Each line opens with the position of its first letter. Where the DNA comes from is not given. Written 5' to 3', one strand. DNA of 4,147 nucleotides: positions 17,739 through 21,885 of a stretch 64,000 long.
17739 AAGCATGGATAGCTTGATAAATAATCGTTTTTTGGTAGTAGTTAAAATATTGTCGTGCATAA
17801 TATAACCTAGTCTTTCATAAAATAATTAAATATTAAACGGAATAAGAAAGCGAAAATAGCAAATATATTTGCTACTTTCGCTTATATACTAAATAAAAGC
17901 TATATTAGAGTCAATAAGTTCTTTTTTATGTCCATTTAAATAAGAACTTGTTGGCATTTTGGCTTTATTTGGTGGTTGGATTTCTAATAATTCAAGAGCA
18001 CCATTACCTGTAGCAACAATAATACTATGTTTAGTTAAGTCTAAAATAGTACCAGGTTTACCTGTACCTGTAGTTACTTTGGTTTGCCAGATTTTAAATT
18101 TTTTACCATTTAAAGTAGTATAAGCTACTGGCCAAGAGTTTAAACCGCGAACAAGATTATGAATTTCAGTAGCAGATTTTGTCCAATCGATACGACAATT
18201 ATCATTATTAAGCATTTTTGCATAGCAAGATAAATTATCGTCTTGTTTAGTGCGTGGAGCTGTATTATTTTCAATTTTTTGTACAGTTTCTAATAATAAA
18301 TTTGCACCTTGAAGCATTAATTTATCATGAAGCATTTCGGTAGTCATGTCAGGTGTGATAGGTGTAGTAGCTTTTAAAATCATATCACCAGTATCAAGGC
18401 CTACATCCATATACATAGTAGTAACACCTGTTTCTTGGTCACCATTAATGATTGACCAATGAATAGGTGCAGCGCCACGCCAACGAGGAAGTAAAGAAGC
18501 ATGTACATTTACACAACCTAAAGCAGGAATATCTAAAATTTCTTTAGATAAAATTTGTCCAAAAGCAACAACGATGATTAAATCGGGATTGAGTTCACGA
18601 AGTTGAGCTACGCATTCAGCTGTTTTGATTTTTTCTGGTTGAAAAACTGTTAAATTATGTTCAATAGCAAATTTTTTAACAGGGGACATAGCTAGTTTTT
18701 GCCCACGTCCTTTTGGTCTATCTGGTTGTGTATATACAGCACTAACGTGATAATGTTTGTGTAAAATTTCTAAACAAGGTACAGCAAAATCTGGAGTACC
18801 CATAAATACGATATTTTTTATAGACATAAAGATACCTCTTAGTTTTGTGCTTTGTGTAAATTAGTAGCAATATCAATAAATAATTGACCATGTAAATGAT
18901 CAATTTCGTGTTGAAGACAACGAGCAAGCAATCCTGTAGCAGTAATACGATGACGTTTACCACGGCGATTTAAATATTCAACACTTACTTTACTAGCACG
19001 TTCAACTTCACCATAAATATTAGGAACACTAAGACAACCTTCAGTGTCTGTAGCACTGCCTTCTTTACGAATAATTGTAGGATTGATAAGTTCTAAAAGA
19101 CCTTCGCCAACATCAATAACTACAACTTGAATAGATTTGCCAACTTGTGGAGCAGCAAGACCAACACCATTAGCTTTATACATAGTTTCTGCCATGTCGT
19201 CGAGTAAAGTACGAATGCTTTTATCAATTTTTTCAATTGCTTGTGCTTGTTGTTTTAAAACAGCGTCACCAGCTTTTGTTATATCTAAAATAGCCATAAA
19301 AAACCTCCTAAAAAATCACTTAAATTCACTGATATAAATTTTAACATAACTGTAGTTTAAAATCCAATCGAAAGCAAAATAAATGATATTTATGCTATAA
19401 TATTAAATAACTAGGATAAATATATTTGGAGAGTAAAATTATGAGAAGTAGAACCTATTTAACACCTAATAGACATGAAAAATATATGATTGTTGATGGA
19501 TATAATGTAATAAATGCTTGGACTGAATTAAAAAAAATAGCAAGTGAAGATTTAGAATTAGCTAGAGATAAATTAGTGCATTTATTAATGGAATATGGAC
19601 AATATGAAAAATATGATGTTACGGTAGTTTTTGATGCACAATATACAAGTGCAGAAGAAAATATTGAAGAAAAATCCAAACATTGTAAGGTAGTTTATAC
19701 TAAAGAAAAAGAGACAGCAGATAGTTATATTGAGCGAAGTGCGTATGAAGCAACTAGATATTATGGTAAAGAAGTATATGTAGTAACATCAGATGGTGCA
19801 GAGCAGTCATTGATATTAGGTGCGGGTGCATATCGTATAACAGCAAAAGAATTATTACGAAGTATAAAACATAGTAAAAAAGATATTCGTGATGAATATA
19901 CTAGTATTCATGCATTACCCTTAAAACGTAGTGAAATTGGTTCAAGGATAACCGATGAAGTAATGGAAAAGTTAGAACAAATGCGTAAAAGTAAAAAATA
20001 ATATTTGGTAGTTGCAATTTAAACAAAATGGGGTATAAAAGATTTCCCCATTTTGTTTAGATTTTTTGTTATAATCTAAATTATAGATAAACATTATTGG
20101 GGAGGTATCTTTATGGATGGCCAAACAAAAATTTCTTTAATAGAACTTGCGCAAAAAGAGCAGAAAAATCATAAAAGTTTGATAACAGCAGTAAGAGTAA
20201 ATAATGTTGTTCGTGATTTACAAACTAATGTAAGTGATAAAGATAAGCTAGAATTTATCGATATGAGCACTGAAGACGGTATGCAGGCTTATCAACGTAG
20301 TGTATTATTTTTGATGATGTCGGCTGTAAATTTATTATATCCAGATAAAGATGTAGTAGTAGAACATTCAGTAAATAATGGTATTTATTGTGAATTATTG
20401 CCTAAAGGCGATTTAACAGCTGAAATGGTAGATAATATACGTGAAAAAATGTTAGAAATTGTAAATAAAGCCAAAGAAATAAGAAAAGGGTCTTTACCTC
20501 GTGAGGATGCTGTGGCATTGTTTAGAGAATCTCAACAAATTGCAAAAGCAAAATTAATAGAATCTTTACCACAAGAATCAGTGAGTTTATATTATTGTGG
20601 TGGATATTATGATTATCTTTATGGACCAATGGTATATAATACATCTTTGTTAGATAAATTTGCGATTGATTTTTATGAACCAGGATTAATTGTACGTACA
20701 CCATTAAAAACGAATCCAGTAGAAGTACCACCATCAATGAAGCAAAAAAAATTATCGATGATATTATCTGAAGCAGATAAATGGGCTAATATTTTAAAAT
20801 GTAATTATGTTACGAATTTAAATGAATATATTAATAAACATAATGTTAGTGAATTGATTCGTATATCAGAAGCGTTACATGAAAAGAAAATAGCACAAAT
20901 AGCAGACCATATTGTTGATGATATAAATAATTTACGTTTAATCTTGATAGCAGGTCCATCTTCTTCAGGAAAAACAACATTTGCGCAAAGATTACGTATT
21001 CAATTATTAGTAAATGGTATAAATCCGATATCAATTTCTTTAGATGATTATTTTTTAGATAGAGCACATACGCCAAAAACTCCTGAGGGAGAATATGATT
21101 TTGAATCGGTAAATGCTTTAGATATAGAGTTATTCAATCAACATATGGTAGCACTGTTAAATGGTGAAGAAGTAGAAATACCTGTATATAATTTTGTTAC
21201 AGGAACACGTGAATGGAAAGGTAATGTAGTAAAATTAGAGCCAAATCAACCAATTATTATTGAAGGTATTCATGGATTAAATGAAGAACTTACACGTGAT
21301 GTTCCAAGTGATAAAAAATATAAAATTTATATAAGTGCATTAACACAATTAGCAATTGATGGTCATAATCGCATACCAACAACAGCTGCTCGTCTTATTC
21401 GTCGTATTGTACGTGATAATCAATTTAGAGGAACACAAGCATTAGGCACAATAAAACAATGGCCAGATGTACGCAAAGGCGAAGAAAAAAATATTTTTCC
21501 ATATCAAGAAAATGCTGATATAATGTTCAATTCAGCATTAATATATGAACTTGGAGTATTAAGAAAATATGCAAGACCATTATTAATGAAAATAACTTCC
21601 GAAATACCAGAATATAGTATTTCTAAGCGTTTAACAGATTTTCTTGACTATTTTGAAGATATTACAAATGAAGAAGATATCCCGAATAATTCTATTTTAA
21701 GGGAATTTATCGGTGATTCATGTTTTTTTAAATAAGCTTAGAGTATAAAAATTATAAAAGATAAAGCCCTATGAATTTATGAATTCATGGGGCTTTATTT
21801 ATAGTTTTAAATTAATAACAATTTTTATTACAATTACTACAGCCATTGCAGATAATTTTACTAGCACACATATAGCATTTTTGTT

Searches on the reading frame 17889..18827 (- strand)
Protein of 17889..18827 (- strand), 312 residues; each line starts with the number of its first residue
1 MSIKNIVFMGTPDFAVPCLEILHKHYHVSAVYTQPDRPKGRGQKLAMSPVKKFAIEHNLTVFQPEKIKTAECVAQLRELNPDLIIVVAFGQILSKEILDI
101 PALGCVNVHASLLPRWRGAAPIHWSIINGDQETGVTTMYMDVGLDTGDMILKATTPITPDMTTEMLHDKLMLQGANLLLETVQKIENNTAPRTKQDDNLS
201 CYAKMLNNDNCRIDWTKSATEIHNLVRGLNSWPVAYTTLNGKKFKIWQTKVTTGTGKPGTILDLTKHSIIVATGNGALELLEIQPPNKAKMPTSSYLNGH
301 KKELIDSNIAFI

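Call 83: search_protein_families(library=pfam, proteins=[window:17889-18827:-], max_evalue=0.00001)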
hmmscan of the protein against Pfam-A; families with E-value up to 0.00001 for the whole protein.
window:17889-18827:- (312 aa): 2 families
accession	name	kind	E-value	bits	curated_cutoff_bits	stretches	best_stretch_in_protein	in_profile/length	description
PF00551.24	Formyl_trans_N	-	1.1e-45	156.1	26.1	1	5-181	2-180/181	Formyl transferase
PF02911.23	Formyl_trans_C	-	4.2e-31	107.5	21.1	1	207-300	3-99/100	Formyl transferase, C-terminal domain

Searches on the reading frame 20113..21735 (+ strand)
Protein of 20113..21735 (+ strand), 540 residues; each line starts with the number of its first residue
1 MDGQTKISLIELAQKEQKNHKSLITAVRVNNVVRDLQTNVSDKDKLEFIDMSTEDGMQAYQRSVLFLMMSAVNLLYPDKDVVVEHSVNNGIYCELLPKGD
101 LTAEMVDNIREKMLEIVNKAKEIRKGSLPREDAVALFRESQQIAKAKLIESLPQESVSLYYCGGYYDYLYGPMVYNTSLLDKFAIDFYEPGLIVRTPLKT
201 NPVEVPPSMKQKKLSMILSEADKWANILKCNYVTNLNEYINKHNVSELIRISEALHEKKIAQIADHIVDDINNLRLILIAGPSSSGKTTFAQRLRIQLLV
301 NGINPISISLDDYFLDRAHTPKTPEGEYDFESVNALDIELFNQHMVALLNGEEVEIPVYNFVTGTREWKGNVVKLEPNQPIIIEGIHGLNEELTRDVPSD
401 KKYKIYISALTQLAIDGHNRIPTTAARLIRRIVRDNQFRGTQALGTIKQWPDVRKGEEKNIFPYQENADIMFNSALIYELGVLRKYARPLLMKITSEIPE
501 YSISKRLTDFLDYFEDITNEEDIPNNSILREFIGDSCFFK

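Call 83: search_protein_families(library=pfam, proteins=[window:20113-21735:+], max_evalue=0.00001)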
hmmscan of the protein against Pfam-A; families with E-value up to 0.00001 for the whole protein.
window:20113-21735:+ (540 aa): 1 family
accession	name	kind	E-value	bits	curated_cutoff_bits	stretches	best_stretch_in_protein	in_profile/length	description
PF00485.24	PRK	-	1.4e-19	71.1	22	1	277-474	2-189/196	Phosphoribulokinase / Uridine kinase family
